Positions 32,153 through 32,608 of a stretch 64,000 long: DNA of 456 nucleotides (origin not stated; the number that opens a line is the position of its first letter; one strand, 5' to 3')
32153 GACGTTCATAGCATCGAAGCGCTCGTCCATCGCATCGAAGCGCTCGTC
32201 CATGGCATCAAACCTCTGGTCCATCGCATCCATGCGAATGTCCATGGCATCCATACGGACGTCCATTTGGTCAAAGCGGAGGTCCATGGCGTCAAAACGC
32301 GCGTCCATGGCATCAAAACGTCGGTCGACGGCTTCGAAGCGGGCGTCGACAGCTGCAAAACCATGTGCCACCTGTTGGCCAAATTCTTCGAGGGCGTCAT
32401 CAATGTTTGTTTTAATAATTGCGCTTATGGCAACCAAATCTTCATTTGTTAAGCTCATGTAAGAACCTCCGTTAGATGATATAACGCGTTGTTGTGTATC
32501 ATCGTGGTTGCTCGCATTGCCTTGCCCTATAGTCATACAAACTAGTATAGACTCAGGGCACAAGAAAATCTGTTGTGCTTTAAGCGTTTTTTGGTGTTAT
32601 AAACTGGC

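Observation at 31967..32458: Protein composed of 14 near-perfect D-x-R-F-D-A-M heptads (Phe/Met-core coiled coil) encoded by a 21-bp tandem array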

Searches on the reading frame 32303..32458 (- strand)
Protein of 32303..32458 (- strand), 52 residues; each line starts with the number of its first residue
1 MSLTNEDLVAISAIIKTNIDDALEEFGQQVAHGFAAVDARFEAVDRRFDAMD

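Call 62: find_homologous_proteins(query=A1, max_evalue=0.01)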
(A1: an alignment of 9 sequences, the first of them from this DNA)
Query A1 (9 sequences) (52 aa, profile of the alignment): 440 proteins with E <= 0.01 among 2454 candidates; the best 120 are listed.
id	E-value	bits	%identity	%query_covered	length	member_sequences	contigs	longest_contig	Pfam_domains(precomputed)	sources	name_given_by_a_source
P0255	1.3e-12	66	42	100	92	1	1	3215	-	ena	-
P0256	1.5e-11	62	38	100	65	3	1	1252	-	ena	-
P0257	2.2e-11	62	38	96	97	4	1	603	PF10779.15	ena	-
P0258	5.8e-11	61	38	96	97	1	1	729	PF10779.15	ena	-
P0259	7.2e-11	60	38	100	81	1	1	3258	-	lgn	-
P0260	8.8e-11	60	29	100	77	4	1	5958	PF10779.15,PF10805.15,PF23991.2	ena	-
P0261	1.0e-9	57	39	67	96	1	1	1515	-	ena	-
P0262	1.6e-9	56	47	37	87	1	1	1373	-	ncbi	-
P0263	3.6e-9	55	31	100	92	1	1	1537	-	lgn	-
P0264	3.6e-9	55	33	100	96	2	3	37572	-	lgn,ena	-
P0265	4.4e-9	54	44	96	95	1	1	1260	-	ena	-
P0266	5.8e-9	54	82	33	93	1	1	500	PF23991.2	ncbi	-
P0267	6.2e-9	54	53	62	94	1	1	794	PF27742.1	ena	-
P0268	6.9e-9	54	31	100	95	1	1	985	-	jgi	jgi:hypothetical protein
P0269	9.3e-9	53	-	-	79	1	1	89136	-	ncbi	-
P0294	1.7e-7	49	31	56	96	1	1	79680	-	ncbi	ncbi:MAG: hypothetical protein V1686_00025 [Patescibacteria group bacterium]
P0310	6.9e-7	47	27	100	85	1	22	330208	-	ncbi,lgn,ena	-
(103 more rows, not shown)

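Call 64: find_encoding_contigs(protein=P0294, flank=6000, max_places=4)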
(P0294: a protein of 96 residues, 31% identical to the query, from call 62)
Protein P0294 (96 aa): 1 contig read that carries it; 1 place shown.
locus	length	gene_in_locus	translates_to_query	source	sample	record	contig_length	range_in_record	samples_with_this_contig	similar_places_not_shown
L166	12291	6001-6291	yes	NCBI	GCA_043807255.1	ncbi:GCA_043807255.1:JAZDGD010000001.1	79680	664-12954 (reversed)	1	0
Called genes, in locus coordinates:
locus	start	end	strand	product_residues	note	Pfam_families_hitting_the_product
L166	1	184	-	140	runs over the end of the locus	PF04892:VanZ-LLP1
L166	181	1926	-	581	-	PF14716:HHH_8, PF14520:HHH_5, PF14791:DNA_pol_B_thumb, PF02811:PHP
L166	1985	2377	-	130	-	-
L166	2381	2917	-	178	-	PF13274:SocA_Panacea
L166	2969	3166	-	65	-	PF08984:DUF1858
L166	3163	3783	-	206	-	PF07690:MFS_1, PF05977:MFS_3 (weak)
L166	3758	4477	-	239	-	PF09335:VTT_dom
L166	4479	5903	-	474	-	PF04932:Wzy_C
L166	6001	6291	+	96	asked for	-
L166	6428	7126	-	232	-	PF01797:Y1_Tnp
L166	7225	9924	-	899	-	PF14890:Intein_splicing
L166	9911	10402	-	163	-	-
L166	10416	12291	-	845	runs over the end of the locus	PF14890:Intein_splicing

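Call 65: find_encoding_contigs(protein=P0310, flank=5000, max_places=5)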
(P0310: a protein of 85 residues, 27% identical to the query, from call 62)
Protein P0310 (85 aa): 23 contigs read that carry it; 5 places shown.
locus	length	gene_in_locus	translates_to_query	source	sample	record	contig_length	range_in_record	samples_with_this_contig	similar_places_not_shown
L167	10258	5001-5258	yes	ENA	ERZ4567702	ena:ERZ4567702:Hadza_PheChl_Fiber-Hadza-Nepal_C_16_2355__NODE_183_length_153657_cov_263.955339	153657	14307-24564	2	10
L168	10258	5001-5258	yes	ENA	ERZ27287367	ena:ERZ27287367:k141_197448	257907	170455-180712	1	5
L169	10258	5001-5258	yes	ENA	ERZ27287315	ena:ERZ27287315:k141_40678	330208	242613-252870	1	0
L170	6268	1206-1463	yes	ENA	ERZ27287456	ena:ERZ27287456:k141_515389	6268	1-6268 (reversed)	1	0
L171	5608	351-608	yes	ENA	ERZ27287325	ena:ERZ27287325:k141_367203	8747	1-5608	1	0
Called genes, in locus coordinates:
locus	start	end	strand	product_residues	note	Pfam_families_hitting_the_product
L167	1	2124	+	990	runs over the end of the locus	PF12704:MacB_PCD (faint), PF02687:FtsX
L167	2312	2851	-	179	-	PF00583:Acetyltransf_1, PF13508:Acetyltransf_7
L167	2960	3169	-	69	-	-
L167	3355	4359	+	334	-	PF01699:Na_Ca_ex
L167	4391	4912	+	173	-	PF00583:Acetyltransf_1, PF13673:Acetyltransf_10, PF13508:Acetyltransf_7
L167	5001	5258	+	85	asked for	-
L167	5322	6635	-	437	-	PF00092:VWA (weak), PF25106:VWA_4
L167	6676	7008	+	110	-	-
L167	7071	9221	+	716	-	PF22019:GlgB_N, PF02922:CBM_48, PF00128:Alpha-amylase, PF02806:Alpha-amylase_C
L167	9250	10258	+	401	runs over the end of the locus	PF00483:NTP_transferase, PF25247:LbH_GLGC (faint), PF00132:Hexapep (faint), PF24894:Hexapep_GlmU, PF25084:LbH_EIF2B, PF25087:GMPPB_C, PF25084:LbH_EIF2B (weak)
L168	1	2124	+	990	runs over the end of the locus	PF12704:MacB_PCD (faint), PF02687:FtsX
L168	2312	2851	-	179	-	PF00583:Acetyltransf_1, PF13508:Acetyltransf_7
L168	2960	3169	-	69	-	-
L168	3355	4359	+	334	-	PF01699:Na_Ca_ex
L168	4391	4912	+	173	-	PF00583:Acetyltransf_1, PF13673:Acetyltransf_10, PF13508:Acetyltransf_7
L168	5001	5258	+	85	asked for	-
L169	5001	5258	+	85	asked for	-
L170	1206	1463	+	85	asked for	-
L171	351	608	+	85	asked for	-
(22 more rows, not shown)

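Call 67: search_solved_structures(query=A1, max_evalue=10, show_alignments=3)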
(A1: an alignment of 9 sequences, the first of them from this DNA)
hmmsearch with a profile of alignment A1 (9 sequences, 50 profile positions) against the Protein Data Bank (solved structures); distinct sequences matched with E-value up to 10: 57.
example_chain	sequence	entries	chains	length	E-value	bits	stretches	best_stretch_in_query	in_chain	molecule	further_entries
3h7x_A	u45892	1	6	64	0.00015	25.5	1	15-47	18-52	Adhesin yadA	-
3h7z_A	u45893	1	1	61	0.00049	23.8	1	15-46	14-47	Adhesin yadA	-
6h9l_A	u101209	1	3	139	0.0038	21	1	4-36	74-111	Uncharacterized protein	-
3lt7_A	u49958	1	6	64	0.019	18.7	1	15-46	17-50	Adhesin yadA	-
8x7x_C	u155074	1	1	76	0.024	18.4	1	6-42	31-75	HR1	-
3lt6_A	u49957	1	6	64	0.029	18.2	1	15-46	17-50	Adhesin yadA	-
6gaj_A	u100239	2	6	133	0.073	16.9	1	11-46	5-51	Outer capsid protein sigma-1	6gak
2lme_A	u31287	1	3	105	0.14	15.9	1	29-47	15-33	Adhesin yadA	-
6lks_L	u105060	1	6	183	0.16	15.8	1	13-48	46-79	Hemagglutinin HA2 chain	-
9cu7_B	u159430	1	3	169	0.16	15.8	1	13-48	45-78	Hemagglutinin HA2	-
9dbx_B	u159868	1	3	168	0.16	15.8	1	13-48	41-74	Hemagglutinin HA2 chain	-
8tp5_B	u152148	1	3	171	0.17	15.7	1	13-48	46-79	Hemagglutinin HA2 chain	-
6cf7_B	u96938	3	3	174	0.17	15.7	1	13-48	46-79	Hemagglutinin | Hemagglutinin HA2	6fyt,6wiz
5ugy_B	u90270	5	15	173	0.17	15.7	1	13-48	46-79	Hemagglutinin HA2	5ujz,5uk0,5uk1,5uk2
7jix_B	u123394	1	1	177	0.17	15.7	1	13-48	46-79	Hemagglutinin HA2 chain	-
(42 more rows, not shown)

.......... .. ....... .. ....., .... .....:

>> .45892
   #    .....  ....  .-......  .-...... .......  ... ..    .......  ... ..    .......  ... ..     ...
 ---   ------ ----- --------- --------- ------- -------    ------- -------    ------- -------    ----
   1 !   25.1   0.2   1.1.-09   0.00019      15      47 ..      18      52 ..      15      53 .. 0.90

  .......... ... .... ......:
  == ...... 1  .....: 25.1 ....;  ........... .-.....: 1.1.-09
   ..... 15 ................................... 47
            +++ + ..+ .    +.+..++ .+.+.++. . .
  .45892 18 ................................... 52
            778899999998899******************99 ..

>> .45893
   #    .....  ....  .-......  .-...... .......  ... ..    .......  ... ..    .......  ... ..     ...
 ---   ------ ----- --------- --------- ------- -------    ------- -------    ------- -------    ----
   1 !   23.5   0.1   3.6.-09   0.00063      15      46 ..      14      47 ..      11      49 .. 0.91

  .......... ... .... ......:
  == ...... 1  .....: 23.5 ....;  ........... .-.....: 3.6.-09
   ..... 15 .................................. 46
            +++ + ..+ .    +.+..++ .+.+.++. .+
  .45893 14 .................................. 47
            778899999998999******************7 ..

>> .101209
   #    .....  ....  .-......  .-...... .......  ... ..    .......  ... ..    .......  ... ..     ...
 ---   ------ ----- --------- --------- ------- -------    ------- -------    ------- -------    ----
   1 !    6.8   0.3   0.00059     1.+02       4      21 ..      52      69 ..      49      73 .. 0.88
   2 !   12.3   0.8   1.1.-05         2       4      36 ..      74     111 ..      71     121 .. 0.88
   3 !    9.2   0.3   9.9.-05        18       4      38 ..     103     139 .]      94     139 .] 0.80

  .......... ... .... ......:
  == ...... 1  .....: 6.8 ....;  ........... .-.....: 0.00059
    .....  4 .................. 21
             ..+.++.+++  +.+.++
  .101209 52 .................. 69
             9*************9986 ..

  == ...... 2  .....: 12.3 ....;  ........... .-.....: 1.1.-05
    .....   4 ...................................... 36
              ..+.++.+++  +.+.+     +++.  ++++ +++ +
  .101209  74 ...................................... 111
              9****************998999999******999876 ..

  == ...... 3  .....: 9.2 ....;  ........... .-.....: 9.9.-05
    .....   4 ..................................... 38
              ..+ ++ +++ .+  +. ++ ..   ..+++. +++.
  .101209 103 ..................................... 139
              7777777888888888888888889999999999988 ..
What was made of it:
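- Closest known: Left-handed heptad segment of the YadA trimeric autotransporter stalk. Same: It is the best PDB match of the head-plus-first-heptads profile, at E=1.5e-4 (call 67).
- The profile also matches 6H9L at E=0.0038 (call 67). The same D-x-R-h-D-x-h heptad is trimeric in the solved YadA stalk (call 67).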
